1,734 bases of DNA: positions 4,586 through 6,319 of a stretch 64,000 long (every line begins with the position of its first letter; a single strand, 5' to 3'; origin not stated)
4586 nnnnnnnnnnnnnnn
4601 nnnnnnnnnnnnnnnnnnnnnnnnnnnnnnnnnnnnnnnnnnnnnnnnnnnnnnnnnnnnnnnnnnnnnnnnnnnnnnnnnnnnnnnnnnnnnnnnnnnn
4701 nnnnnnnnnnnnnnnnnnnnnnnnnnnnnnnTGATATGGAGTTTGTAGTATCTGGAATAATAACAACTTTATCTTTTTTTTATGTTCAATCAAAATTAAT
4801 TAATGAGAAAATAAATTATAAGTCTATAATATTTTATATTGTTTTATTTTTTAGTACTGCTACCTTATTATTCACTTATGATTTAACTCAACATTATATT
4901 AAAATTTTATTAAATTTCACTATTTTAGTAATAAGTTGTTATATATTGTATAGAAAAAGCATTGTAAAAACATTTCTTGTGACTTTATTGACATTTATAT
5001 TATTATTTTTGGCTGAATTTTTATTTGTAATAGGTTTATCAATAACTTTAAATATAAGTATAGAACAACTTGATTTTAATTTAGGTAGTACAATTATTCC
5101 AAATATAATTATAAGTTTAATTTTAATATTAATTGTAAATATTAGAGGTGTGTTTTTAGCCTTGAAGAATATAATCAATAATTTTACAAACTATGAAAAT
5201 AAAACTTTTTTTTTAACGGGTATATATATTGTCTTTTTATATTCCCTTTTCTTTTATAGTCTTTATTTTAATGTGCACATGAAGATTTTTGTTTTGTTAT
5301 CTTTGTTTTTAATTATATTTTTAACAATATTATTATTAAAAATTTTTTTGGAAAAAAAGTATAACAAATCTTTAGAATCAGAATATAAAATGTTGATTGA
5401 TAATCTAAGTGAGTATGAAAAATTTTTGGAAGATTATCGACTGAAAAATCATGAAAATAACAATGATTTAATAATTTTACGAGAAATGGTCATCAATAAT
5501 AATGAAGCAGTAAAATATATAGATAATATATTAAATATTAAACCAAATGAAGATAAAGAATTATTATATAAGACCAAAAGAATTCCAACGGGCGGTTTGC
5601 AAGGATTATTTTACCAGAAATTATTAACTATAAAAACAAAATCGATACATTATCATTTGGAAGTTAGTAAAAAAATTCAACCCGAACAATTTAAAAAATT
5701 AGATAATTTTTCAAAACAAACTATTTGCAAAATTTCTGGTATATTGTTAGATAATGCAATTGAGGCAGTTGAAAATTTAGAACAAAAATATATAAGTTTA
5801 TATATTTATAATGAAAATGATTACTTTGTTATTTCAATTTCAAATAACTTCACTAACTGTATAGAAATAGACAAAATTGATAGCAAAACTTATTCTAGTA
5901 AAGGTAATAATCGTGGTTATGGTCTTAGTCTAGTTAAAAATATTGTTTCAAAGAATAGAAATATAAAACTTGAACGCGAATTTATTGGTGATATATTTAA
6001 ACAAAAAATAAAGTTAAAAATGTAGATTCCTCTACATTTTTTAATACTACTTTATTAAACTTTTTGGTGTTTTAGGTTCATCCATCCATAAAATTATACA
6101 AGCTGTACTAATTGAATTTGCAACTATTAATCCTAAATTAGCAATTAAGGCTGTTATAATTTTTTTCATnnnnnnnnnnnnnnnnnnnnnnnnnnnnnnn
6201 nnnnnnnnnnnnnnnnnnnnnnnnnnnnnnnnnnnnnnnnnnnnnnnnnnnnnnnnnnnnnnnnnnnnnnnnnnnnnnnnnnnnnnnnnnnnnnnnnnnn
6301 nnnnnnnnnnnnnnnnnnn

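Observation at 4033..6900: Complete agr-type peptide quorum-sensing locus with an unannotated 40-codon AgrD precursor in a convergent agrAC / agrBD layout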

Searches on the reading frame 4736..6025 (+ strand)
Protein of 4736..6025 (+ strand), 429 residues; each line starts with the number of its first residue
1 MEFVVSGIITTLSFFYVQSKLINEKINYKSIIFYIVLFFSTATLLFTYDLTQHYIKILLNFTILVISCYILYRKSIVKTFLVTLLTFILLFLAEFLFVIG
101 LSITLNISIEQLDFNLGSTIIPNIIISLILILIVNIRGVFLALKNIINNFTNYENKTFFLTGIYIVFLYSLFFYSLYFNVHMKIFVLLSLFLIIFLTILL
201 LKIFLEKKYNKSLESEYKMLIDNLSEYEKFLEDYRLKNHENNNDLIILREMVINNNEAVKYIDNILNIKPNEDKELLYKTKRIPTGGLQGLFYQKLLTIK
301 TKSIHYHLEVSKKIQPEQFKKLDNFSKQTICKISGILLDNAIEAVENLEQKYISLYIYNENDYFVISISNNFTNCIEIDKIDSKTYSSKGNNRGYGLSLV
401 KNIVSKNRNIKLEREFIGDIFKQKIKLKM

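Call 7: search_protein_families(library=pfam, proteins=[window:4736-6025:+], max_evalue=10)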
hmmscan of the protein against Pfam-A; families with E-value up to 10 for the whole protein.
window:4736-6025:+ (429 aa): 3 families
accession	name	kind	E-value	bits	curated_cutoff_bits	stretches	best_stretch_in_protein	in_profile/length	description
PF14501.12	HATPase_c_5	-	1.6e-14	54.1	22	1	328-427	4-101/102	GHKL domain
PF02518.31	HATPase_c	-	0.00055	20.8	26.4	1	335-412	11-93/111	Histidine kinase-, DNA gyrase B-, and HSP90-like ATPase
PF12651.13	RHH_3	-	0.052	14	21.6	1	313-345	8-39/44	Ribbon-helix-helix domain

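Call 8: search_protein_families(library=ncbifam, proteins=[window:4736-6025:+], max_evalue=10)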
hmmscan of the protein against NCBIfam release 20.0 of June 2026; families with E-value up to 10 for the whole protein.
window:4736-6025:+ (429 aa): 4 families
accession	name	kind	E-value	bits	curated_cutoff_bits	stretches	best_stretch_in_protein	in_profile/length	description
NF008298.1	PRK11086.1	subfamily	4.3e-16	58.4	520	1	216-410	315-507/529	DcuS/MalK family sensor histidine kinase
NF046015.1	HisKinAgrCStaph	equivalog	2.4e-13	50.1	500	1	12-425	7-414/414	quorum-sensing sensor histidine kinase AgrC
NF038334.1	malate_HK_MalK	exception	7.7e-10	38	800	1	215-406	314-502/533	malate sensor histidine kinase MalK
NF012016.0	PRK15472.1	equivalog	0.073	12.8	95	1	378-417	73-112/141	nucleoside triphosphatase NudI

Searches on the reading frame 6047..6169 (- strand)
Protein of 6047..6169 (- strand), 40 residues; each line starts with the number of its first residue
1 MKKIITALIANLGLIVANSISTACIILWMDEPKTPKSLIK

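Call 7: search_protein_families(library=pfam, proteins=[window:6047-6169:-], max_evalue=10)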
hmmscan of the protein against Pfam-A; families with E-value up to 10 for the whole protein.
window:6047-6169:- (40 aa): 1 family
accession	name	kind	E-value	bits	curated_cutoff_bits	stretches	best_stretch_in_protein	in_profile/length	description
PF05931.16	AgrD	-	0.0044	17.5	22.7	1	3-40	9-42/45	Staphylococcal AgrD protein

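Call 8: search_protein_families(library=ncbifam, proteins=[window:6047-6169:-], max_evalue=10)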
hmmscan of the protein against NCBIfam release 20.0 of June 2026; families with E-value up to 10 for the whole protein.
window:6047-6169:- (40 aa): 1 family
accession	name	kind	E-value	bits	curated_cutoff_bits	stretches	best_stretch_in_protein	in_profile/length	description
TIGR04223.1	quorum_AgrD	subfamily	1.7e-06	28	19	1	3-40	2-38/38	AgrD family cyclic lactone autoinducer peptide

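Call 9: list_cluster_members(proteins=[window:6050-6169:-, window:6141-6782:-, window:4033-4728:+, window:4736-6022:+])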
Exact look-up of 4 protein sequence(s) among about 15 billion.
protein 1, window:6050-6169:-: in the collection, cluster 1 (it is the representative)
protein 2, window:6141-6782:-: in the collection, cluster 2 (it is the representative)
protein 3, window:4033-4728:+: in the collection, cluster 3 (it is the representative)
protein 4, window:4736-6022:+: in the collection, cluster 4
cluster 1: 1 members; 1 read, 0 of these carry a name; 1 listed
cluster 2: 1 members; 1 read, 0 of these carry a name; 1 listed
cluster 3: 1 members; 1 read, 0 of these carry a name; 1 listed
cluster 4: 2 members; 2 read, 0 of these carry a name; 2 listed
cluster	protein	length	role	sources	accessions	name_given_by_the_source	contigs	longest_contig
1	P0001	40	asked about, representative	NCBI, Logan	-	-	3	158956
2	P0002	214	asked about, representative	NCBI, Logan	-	-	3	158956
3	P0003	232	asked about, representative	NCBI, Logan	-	-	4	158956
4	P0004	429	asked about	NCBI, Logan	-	-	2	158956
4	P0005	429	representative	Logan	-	-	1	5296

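Call 18: find_encoding_contigs(protein=P0002, flank=3000, max_places=4)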
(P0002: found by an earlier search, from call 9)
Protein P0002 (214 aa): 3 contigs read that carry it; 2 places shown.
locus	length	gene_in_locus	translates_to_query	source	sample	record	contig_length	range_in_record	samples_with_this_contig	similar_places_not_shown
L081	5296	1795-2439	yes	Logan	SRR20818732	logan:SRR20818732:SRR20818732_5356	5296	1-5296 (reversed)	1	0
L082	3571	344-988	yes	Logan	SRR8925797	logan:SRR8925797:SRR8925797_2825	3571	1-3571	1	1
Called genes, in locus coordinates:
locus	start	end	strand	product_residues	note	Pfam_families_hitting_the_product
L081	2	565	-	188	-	?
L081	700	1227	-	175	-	PF02482:Ribosomal_S30AE, PF16321:Ribosom_S30AE_C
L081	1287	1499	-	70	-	PF00313:CSD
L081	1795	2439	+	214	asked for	PF04647:AgrB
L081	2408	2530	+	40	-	-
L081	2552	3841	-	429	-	PF14501:HATPase_c_5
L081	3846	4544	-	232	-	PF00072:Response_reg, PF04397:LytTR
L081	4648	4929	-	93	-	-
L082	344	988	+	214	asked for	PF04647:AgrB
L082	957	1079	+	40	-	-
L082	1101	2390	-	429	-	PF14501:HATPase_c_5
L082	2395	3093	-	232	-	PF00072:Response_reg, PF04397:LytTR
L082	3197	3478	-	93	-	-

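Call 50: search_protein_families(library=ncbifam, alignment_id=A2, max_evalue=0.01)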
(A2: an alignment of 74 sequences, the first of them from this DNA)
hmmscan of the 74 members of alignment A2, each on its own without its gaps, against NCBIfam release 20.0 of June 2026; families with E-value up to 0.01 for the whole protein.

A. member 1, seq(40 aa): 1 family
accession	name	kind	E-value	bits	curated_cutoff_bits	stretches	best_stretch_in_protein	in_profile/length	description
TIGR04223.1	quorum_AgrD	subfamily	1.7e-06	28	19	1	3-40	2-38/38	AgrD family cyclic lactone autoinducer peptide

B. families by the number of members that match (of 74 scanned): 1 family
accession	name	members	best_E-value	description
TIGR04223.1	quorum_AgrD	74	2.8e-09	AgrD family cyclic lactone autoinducer peptide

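Call 51: search_protein_families(library=pfam, alignment_id=A2, max_evalue=0.01)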
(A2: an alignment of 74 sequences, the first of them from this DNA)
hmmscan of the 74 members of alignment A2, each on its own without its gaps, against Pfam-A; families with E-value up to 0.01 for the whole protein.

A. member 1, seq(40 aa): 1 family
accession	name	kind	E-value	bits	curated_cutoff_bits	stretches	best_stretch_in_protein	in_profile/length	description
PF05931.16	AgrD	-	0.0044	17.5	22.7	1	3-40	9-42/45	Staphylococcal AgrD protein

B. families by the number of members that match (of 74 scanned): 1 family
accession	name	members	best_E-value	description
PF05931.16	AgrD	18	1.5e-05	Staphylococcal AgrD protein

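Call 58: find_homologous_proteins(query=window:6050-6169:-, max_evalue=10)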
Query seq(40 aa) (40 aa): 1 proteins with E <= 10 among 1 candidates.
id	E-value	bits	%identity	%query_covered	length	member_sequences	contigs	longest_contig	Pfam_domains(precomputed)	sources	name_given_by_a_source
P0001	5.2e-17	76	100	100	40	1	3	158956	-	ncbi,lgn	-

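Call 59: find_homologous_proteins(query=A2, max_evalue=0.001)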
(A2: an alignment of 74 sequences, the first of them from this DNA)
Query A2 (74 sequences) (40 aa, profile of the alignment): 1479 proteins with E <= 0.001 among 1646 candidates; the best 120 are listed.
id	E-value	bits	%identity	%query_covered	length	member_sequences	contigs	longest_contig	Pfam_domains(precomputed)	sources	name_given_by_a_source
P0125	1.5e-19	88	49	93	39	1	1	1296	-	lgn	-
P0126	1.6e-19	87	45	95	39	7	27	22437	-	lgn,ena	-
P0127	2.1e-19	87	49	93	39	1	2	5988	-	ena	-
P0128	2.3e-19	87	51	93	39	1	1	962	-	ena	-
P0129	2.3e-19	87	45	95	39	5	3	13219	-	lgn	-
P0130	2.7e-19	87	51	93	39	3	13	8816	-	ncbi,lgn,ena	-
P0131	2.9e-19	87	51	93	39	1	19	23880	-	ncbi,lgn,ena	-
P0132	3.2e-19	87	43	93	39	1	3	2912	-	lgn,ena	-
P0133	3.5e-19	86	46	93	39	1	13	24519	-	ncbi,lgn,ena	-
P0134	3.6e-19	86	49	93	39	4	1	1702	-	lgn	-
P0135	3.7e-19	86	46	93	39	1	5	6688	-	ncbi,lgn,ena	-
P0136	4.0e-19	86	45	95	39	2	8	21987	-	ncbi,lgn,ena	-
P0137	4.5e-19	86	46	93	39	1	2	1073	-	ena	-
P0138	4.7e-19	86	43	93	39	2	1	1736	-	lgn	-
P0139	5.2e-19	86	47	95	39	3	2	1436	-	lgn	-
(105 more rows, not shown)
